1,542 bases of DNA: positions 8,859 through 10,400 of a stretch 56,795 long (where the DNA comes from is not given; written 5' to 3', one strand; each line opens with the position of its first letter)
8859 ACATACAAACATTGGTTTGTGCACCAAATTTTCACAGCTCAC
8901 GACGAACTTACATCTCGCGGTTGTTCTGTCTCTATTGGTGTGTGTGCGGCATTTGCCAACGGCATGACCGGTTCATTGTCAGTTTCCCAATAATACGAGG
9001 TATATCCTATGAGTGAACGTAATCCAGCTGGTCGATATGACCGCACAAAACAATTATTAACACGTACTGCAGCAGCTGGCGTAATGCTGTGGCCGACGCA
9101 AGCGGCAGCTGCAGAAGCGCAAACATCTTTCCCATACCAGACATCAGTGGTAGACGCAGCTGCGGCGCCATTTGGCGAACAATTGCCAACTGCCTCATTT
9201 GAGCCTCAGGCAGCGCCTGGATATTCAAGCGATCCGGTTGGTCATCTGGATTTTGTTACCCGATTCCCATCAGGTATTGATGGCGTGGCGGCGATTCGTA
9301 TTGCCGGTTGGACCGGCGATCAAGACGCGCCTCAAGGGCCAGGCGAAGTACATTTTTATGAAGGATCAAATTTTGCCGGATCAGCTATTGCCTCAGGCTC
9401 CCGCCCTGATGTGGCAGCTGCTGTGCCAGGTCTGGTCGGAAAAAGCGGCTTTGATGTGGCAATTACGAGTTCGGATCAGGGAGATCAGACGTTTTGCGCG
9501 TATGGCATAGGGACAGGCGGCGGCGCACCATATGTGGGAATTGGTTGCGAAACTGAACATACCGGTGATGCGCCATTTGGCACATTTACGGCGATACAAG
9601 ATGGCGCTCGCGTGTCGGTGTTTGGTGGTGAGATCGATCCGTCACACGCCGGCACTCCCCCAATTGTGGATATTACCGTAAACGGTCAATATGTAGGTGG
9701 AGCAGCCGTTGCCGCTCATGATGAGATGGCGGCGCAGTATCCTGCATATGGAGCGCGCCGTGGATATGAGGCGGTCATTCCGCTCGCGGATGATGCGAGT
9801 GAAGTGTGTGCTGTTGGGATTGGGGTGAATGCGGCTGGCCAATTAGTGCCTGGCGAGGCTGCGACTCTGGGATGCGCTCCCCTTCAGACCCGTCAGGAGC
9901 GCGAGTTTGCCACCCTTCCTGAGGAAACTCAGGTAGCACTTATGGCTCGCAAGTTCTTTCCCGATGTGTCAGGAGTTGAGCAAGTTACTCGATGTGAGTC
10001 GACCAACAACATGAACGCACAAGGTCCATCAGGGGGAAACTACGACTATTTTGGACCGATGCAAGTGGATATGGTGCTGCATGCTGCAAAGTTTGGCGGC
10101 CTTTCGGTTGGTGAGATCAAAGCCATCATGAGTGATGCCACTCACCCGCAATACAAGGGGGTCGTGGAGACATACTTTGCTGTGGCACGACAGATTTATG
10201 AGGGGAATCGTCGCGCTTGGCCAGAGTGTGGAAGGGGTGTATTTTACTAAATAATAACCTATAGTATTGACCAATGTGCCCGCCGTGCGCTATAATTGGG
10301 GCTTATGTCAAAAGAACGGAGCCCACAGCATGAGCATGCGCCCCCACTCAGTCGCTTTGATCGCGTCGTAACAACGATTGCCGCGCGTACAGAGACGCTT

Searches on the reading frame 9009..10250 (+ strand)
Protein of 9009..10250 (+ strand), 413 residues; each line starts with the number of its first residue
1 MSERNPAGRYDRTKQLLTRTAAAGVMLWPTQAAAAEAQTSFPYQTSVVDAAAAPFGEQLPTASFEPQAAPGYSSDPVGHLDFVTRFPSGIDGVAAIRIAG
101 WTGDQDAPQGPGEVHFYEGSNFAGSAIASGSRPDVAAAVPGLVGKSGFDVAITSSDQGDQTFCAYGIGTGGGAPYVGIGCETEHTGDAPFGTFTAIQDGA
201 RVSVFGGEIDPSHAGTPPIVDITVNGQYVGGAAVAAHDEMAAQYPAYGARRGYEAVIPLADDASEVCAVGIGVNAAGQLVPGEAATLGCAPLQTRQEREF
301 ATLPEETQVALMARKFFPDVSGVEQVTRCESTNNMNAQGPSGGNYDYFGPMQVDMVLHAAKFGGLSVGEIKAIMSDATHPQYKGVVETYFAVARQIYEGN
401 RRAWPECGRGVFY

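Call 18: search_protein_families(library=pfam, proteins=[window:9009-10250:+], max_evalue=0.001)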
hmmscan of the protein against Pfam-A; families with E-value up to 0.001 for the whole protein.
window:9009-10250:+ (413 aa): 0 families

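Call 38: search_protein_families(library=ncbifam, proteins=[window:9009-10250:+], max_evalue=0.01)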
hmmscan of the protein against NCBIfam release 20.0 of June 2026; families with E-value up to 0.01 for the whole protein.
window:9009-10250:+ (413 aa): 2 families
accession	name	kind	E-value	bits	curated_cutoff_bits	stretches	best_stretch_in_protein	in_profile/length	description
TIGR01119.1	lacB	equivalog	0.002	17.8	312.55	1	234-286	32-84/171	galactose-6-phosphate isomerase subunit LacB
NF009258.0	PRK12615.1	equivalog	0.0084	16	325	0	235-286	33-84/171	galactose-6-phosphate isomerase subunit LacB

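Call 56: search_protein_families(library=padloc, proteins=[window:9009-10250:+], max_evalue=0.1)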
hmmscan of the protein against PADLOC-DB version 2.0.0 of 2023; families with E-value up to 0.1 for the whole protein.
window:9009-10250:+ (413 aa): 0 families

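Call 57: search_protein_families(library=phrogs, proteins=[window:9009-10250:+], max_evalue=0.1)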
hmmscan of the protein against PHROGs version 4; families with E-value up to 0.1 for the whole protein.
window:9009-10250:+ (413 aa): 1 family
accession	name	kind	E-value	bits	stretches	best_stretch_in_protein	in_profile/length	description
phrog_5348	-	unknown function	0.04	14.7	1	173-239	3-70/181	-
